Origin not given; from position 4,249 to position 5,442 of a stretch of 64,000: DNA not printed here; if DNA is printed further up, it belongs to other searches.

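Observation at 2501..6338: Self-contained cargo operon of extreme low-complexity, Cys-, Gln- and Gly-rich proteins next to the recombinase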

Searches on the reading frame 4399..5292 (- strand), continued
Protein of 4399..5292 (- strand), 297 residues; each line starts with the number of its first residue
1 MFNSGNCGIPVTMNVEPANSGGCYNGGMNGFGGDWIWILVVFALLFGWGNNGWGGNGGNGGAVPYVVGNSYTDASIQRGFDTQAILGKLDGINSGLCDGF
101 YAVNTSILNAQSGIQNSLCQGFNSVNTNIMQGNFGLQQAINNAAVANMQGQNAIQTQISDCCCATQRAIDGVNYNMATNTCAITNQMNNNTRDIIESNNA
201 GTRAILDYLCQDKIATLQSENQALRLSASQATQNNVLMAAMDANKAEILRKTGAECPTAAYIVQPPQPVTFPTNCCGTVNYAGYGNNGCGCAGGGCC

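Call 64: get_annotated_region(hit=H35, flank=5000)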
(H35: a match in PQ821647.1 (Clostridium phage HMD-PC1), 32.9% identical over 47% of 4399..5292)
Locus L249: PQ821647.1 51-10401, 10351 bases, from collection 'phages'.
description: Clostridium phage HMD-PC1, complete genome.
organism: Clostridium phage HMD-PC1 (NCBI taxid 3397798)
taxonomy: Viruses; Duplodnaviria; Heunggongvirae; Uroviricota; Caudoviricetes
host: Clostridium perfringens; source: chicken intestine; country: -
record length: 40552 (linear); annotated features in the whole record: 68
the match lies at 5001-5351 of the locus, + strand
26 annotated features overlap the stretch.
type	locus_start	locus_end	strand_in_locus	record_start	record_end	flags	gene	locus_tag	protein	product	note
CDS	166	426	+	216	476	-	-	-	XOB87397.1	hypothetical protein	-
CDS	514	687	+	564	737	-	-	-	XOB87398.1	hypothetical protein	-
CDS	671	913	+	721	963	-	-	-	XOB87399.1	hypothetical protein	-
CDS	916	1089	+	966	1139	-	-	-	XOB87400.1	hypothetical protein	-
CDS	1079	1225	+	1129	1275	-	-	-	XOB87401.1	hypothetical protein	-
CDS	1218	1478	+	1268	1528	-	-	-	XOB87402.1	hypothetical protein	-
CDS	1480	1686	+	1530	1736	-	-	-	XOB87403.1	hypothetical protein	-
CDS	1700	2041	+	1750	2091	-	-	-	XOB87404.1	hypothetical protein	-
CDS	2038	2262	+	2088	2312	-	-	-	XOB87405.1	hypothetical protein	-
CDS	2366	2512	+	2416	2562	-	-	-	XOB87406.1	hypothetical protein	-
CDS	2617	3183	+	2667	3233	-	-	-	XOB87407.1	site-specific DNA-methyltransferase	-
CDS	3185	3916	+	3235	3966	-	-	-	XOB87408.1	anti-repressor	-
CDS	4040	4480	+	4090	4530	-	-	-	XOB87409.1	hypothetical protein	-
CDS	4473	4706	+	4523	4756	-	-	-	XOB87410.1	hypothetical protein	-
CDS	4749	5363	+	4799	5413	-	-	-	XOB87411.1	hypothetical protein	-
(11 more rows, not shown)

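Call 65: get_annotated_region(hit=H16, flank=7000)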
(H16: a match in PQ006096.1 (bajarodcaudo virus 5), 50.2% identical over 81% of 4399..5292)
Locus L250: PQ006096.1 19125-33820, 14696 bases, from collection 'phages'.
description: Bajarodcaudo virus 5 isolate BGG_03_5, complete genome.
organism: bajarodcaudo virus 5 (NCBI taxid 3342784)
taxonomy: Viruses; Duplodnaviria; Heunggongvirae; Uroviricota; Caudoviricetes
host: Peromyscus fraterculus; source: feces; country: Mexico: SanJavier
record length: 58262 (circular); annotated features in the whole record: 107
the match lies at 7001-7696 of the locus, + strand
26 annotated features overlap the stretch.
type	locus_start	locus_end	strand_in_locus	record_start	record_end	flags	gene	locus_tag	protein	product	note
CDS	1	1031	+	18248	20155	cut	-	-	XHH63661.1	hypothetical protein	-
CDS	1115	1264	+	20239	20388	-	-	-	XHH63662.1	hypothetical protein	-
CDS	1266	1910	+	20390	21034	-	-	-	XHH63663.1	hypothetical protein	-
CDS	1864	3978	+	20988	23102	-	-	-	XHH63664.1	hypothetical protein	-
CDS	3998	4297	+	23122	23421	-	-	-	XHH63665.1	hypothetical protein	-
CDS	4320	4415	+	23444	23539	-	-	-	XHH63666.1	hypothetical protein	-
CDS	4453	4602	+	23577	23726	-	-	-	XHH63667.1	r1t holin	-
CDS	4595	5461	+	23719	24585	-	-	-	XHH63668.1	C39-like family peptidase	-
CDS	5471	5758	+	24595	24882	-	-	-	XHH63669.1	hypothetical protein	-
CDS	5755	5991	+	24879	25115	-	-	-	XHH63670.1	hypothetical protein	-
CDS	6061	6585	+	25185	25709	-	-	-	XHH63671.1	hypothetical protein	-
CDS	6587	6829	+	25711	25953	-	-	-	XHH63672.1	hypothetical protein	-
CDS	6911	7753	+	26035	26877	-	-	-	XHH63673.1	hypothetical protein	-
CDS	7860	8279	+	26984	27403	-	-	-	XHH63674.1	hypothetical protein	-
CDS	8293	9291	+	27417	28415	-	-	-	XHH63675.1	hypothetical protein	-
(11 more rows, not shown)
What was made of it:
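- In Bajarodcaudo virus 5 it ends the late operon (call 65).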

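Call 66: search_solved_structures(query=A2, max_evalue=10)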
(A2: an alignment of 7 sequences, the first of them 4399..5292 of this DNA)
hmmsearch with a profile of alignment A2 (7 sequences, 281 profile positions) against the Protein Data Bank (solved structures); distinct sequences matched with E-value up to 10: 8.
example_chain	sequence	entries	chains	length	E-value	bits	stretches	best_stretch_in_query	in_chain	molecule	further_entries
5i8l_A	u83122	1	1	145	0.016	17.9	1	70-119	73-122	Lysozyme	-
7dus_A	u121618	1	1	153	0.6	12.7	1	71-153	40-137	Meiosis protein mei2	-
7eio_A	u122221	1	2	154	0.62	12.6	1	71-153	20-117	Meiosis protein mei2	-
7eiu_A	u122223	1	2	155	0.63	12.6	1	71-153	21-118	Meiosis protein mei2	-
6yyl_A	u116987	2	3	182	0.91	12.1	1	71-153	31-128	Meiosis protein mei2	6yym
7epu_A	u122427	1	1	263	3.3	10.2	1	23-68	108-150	non-immunized human scFv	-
8i8b_A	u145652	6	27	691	3.8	10.1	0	202-248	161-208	Viral capsid associated protein | Capsid-associated protein VP80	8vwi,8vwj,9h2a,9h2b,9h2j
8q5h_K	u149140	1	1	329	7.5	9.1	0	157-243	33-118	Kinetochore scaffold 1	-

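Call 68: search_solved_structures(query=A6, max_evalue=1, show_alignments=2)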
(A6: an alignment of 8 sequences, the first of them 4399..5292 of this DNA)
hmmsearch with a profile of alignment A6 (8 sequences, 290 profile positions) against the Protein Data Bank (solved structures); distinct sequences matched with E-value up to 1: 1.
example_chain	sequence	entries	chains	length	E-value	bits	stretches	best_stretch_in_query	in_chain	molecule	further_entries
4fmw_A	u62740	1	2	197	0.77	12.3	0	139-188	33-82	RNA (guanine-9-)-methyltransferase domain-containing protein 2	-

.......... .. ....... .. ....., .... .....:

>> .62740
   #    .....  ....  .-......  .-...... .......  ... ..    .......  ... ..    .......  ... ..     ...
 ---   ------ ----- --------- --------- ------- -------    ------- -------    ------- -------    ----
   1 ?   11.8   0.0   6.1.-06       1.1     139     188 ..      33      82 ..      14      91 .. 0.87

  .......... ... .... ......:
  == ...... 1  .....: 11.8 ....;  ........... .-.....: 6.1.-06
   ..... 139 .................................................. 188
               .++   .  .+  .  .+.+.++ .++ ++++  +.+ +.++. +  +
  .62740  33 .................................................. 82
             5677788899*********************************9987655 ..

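Call 72: predict_structure(alignment_id=A7)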
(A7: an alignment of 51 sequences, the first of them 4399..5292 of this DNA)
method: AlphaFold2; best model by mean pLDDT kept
length: 297 residues; sequences in the alignment: 51
mean_pLDDT: 51.0   pTM: 0.19
mean pLDDT of the five models: 51.0, 41.8, 40.6, 38.4, 35.6
residues with pLDDT >= 90: 0; 70-90: 54; 50-70: 82; < 50: 161
segments of 3 or more residues with pLDDT < 50: 1-34, 47-121, 123-126, 253-297
pLDDT, mean of each block of 10 residues (from residue 1): 37 37 34 56 53 35 33 32 37 38 38 40 47 56 62 63 66 71 75 72 73 77 74 71 62 43 36 37 38 37
secondary structure, 60 per line:
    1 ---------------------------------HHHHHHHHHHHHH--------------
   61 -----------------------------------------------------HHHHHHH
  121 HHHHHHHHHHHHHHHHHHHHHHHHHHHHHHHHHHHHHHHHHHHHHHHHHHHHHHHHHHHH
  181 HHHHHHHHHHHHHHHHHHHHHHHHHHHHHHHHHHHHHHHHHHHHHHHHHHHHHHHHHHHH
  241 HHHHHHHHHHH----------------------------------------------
elements in order: H34-46 H114-251
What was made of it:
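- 4399..5292 (-): D: hallmark protein. It has a Gly/aromatic-rich N-terminus with one hydrophobic segment, a long Gln/Asn-rich helix with a nearly invariant CCC, and a Pro- and Cys-rich tail ending in CxC. AlphaFold2 gives helices 34-46 and 114-251 at mean pLDDT 51 (call 72).
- Closest known: Bitopic coiled-coil stalk proteins such as F-ATPase subunit b and the i-spanin Rz. Same: D has an N-terminal hydrophobic anchor followed by one very long helix (call 72).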

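Call 86: search_protein_families(library=ncbifam, proteins=[L032:8913-9119:+], max_evalue=0.01)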
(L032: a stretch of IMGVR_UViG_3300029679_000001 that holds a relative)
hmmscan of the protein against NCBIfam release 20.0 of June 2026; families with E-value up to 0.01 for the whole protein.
L032:8913-9119:+ (68 aa): 1 family
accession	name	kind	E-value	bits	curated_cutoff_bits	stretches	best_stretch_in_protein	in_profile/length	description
TIGR02937.1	sigma70-ECF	superfamily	6.7e-05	22.6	42.9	1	21-66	117-163/165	sigma-70 family RNA polymerase sigma factor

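Call 89: search_protein_representatives(alignment_id=A7)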
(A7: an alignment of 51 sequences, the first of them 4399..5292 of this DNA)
Query: 51 sequences, 295 profile positions. Proteins with E-value up to 0.001 (for the whole library): 2114; up to 1e-10: 1131; up to 1e-30: 240. The best 150 are listed.
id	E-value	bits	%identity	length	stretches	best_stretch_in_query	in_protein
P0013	5.8e-173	590.5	-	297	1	1-295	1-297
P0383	3.7e-90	318.6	-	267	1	1-276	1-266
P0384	9.3e-80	284.5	-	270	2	154-289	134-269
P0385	2.6e-77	276.5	-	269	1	1-277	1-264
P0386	6.3e-77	275.2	-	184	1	1-171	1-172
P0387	2.1e-75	270.2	-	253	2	151-289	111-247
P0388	1.5e-74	267.4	-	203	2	145-287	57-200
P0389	1.2e-73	264.4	-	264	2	104-290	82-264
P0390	5.0e-73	262.4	-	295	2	137-282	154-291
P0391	1.9e-72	260.5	-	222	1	143-294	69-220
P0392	3.7e-70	253.0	-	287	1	15-289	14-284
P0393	4.0e-69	249.6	-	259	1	1-277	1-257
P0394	1.7e-68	247.5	-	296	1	4-294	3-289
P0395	6.8e-68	245.6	-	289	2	137-262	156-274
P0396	5.8e-67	242.5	-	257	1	18-223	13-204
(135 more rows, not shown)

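Call 91: search_protein_families(library=pfam, alignment_id=A9, max_evalue=0.1)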
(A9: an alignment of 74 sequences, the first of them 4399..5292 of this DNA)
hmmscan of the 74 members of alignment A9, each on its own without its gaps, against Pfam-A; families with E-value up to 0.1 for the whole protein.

A. member 1, window:4399-5292:- (297 aa): 0 families

B. families by the number of members that match (of 74 scanned): 44 families (the first 25 are shown)
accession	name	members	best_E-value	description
PF04849.18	HAP1_N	3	0.0088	HAP1 N-terminal conserved region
PF13583.11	Reprolysin_4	2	0.0064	Metallo-peptidase family M12B Reprolysin-like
PF04513.17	Baculo_PEP_C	2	0.01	Baculovirus polyhedron envelope protein, PEP, C terminus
PF12329.13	TMF_DNA_bd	2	0.033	TATA element modulatory factor 1 DNA binding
PF06705.16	SF-assemblin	2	0.065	SF-assemblin/beta giardin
PF18814.6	PBECR5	1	0.00019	phage-Barnase-EndoU-ColicinE5/D-RelE like nuclease5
PF20180.4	UQCC2_CBP6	1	0.00074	Complex III assembly factor UQCC2/CBP6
PF13805.11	Pil1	1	0.0011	Eisosome component PIL1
PF07464.16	ApoLp-III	1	0.0028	Apolipophorin-III precursor (apoLp-III)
PF04744.17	Monooxygenase_B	1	0.0041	Monooxygenase subunit B protein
PF09778.15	Guanylate_cyc_2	1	0.0066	Guanylylate cyclase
PF24982.1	DUF7773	1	0.0068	Domain of unknown function (DUF7773)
PF21662.3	WipA_N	1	0.0092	WipA, alpha-helical hairpin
PF14282.11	FlxA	1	0.0097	FlxA-like protein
PF14916.11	CCDC92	1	0.013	Coiled-coil domain of unknown function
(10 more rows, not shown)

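Call 92: search_solved_structures(query=A9, max_evalue=1, show_alignments=1)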
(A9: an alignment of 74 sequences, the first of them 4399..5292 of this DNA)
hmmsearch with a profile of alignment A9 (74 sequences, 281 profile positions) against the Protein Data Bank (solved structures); distinct sequences matched with E-value up to 1: 12.
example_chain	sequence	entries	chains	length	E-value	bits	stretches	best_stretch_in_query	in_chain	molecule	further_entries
3n4x_A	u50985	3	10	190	0.017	17.7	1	209-248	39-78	Monopolin complex subunit CSM1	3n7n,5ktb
8dbs_X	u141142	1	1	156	0.064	15.9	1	147-234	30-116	ATP synthase subunit b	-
6e2j_B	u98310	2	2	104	0.079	15.6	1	172-232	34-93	Keratin, type I cytoskeletal 10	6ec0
5t4o_I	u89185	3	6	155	0.14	14.8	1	147-234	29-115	ATP synthase subunit b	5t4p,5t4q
6oqt_X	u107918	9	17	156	0.14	14.8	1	147-234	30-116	ATP synthase subunit b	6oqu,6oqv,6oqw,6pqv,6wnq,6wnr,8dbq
8dbw_X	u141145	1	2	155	0.14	14.7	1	147-233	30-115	ATP synthase subunit b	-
6oqr_X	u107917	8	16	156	0.14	14.7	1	147-234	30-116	ATP synthase subunit b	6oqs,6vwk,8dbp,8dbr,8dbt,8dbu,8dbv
5yl9_A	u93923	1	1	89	0.25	14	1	107-157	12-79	Spike glycoprotein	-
1wdf_A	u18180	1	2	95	0.59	12.7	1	73-139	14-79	E2 glycoprotein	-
6u7k_A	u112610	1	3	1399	0.86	12.2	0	66-157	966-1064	Spike glycoprotein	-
4kpq_B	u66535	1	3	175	0.86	12.2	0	43-120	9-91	Hemagglutinin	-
9e2g_4E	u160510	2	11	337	0.95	12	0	134-178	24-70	PON4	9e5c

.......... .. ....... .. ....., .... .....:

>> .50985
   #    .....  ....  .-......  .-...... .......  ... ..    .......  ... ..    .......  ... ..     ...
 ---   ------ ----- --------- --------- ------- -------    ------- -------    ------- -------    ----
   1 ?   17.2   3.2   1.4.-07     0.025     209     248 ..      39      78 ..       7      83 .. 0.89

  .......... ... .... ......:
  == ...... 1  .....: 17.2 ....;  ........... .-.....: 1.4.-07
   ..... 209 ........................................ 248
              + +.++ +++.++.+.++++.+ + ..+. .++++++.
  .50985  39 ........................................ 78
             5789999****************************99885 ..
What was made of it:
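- Closest known: Bitopic coiled-coil stalk proteins such as F-ATPase subunit b and the i-spanin Rz. Same: Its weak profile hits are to subunit b (E 0.06-0.14, call 92).
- The only weak PDB profile hits are coiled-coil stalks such as ATP synthase subunit b (call 92). The only PDB hits of this kind are non-significant (call 92).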

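Call 96: search_dna_similar(query=window:4399-5292:-, collection=plasmids, mode=protein, max_rows=15, max_evalue=0.001)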
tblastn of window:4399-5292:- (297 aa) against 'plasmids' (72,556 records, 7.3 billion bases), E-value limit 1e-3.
Records with a match: 1; places in all: 1; records where one place covers at least 80% of the query: 1.
Best place of each record, by identity: <60% 1.
By first word of the organism name: Vescimonas 1.
By predicted mobility (MOB-suite, as given by PLSDB): non-mobilizable 1.
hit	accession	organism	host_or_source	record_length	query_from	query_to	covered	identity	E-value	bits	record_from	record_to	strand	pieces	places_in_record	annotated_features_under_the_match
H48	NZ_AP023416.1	Vescimonas fastidiosa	Homo sapiens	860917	8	266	87%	36.5%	2e-27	119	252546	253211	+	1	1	hypothetical protein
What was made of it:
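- Tried and rejected: D has one hit, on a Vescimonas fastidiosa 861-kb replicon (call 96).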
